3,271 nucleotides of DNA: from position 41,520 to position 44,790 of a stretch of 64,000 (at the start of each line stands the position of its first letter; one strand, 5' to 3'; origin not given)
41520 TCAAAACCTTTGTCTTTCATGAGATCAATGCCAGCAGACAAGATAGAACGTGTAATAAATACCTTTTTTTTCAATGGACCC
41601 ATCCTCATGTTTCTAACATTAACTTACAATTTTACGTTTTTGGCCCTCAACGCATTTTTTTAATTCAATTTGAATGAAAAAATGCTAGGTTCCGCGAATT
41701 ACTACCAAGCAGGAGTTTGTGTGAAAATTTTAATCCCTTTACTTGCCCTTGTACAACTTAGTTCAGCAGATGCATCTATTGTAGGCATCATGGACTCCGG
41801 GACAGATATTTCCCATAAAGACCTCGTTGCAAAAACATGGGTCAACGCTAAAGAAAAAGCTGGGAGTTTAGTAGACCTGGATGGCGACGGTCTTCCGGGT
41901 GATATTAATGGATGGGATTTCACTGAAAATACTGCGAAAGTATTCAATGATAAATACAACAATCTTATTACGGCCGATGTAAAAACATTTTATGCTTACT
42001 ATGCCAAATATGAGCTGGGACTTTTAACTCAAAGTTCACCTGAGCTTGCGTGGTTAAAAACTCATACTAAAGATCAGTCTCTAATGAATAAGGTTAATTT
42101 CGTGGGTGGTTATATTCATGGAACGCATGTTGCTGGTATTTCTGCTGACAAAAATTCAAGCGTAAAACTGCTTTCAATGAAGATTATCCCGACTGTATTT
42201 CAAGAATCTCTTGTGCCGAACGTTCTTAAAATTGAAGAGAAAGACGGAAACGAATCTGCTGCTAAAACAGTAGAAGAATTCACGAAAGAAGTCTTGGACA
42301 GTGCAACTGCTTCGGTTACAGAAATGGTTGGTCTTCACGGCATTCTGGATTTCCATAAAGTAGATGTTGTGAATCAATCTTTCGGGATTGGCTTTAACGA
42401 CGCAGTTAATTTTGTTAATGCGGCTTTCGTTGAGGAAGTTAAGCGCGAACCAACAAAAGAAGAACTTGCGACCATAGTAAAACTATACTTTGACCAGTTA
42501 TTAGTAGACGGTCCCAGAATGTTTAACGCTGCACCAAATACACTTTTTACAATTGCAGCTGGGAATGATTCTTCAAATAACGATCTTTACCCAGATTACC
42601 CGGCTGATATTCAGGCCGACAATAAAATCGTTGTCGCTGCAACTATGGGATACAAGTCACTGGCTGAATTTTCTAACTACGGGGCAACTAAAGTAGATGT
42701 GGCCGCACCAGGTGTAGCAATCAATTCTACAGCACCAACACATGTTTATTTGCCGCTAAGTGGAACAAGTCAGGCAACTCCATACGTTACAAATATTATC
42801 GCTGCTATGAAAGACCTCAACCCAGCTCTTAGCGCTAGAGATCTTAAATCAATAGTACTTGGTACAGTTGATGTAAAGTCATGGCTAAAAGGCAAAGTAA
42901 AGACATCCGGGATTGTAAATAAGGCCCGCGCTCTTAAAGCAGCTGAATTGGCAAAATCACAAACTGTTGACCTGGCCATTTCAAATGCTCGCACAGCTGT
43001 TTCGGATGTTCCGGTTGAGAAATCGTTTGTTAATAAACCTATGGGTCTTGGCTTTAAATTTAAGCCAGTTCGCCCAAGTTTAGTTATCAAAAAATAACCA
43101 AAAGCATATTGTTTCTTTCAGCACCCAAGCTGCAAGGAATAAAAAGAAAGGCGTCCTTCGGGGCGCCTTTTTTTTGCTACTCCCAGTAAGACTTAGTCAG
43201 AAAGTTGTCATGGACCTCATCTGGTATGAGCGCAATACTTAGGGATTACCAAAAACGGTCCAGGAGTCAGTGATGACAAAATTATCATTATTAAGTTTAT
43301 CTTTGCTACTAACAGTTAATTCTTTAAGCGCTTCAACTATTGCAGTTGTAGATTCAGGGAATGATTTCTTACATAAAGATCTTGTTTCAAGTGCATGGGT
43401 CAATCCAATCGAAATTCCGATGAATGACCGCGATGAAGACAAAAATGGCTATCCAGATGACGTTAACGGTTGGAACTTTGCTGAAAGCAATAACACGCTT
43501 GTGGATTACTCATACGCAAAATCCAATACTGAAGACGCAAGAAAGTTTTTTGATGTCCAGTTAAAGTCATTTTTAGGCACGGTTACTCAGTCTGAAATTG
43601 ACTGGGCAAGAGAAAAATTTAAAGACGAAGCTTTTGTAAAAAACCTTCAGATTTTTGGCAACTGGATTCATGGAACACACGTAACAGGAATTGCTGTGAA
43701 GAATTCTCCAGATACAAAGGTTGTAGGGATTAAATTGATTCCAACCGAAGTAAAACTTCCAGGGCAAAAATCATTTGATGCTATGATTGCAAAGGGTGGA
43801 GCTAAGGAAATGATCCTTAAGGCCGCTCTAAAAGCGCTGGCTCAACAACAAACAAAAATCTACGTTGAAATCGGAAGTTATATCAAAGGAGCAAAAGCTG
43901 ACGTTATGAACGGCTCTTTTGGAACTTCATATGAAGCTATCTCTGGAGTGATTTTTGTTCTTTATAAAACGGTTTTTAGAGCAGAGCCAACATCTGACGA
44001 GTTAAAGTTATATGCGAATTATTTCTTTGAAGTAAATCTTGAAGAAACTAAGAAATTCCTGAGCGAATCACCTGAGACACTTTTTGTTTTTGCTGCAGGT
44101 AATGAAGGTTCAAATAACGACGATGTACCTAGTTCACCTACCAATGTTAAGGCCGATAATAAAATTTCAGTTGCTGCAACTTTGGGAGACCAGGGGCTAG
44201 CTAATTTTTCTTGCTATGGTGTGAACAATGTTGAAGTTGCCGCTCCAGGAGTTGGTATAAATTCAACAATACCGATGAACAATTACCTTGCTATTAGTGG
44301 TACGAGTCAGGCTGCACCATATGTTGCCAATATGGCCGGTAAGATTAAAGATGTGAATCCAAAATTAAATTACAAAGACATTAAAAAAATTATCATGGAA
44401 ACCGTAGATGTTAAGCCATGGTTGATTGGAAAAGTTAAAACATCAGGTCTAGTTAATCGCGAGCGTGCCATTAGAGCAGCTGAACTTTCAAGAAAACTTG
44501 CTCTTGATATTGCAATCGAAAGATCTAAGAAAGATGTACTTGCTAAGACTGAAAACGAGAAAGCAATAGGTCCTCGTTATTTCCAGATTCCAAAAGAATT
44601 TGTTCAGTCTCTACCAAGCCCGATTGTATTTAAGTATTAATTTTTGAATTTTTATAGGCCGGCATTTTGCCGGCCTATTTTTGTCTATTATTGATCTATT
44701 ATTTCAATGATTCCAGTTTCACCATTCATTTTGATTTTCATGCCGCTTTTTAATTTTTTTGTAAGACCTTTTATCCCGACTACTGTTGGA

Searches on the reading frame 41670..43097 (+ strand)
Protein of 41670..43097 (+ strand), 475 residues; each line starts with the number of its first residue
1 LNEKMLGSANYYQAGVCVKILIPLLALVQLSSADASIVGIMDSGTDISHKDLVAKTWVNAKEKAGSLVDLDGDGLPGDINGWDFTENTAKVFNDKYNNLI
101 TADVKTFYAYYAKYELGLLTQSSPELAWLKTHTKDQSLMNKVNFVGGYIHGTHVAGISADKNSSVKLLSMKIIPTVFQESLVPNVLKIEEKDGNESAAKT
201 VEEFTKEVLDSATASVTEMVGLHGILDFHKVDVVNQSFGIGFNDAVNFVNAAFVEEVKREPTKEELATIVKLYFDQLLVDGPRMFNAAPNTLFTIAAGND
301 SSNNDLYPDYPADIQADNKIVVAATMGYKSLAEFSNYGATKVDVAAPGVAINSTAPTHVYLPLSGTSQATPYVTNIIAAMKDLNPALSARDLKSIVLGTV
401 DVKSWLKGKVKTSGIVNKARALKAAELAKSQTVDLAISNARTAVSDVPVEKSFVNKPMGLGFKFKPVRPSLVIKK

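Call 4: search_protein_families(library=pfam, proteins=[window:41670-43097:+], max_evalue=0.001)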
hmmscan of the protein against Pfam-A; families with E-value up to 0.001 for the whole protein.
window:41670-43097:+ (475 aa): 1 family
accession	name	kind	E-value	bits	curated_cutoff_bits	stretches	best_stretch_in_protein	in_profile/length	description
PF00082.27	Peptidase_S8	-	5.7e-29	101.8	21.8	1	36-400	4-273/288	Subtilase family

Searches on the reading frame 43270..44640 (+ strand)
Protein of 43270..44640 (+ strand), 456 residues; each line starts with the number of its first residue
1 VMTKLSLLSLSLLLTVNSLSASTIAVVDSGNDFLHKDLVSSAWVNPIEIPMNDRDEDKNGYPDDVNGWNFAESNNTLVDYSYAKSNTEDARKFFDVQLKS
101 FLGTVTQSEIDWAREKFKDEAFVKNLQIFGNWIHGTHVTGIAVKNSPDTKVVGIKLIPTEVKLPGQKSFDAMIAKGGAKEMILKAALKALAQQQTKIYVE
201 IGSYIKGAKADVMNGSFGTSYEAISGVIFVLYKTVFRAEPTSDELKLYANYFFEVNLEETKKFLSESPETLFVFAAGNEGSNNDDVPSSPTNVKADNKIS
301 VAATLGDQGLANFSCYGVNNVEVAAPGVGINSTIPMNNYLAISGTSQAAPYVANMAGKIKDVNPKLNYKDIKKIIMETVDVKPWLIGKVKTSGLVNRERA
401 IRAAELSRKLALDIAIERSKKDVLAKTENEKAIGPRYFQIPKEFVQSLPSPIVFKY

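Call 4: search_protein_families(library=pfam, proteins=[window:43270-44640:+], max_evalue=0.001)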
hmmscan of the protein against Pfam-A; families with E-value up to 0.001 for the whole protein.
window:43270-44640:+ (456 aa): 1 family
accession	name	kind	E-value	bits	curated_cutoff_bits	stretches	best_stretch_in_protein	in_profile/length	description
PF00082.27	Peptidase_S8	-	1.3e-30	107.1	21.8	1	22-379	4-273/288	Subtilase family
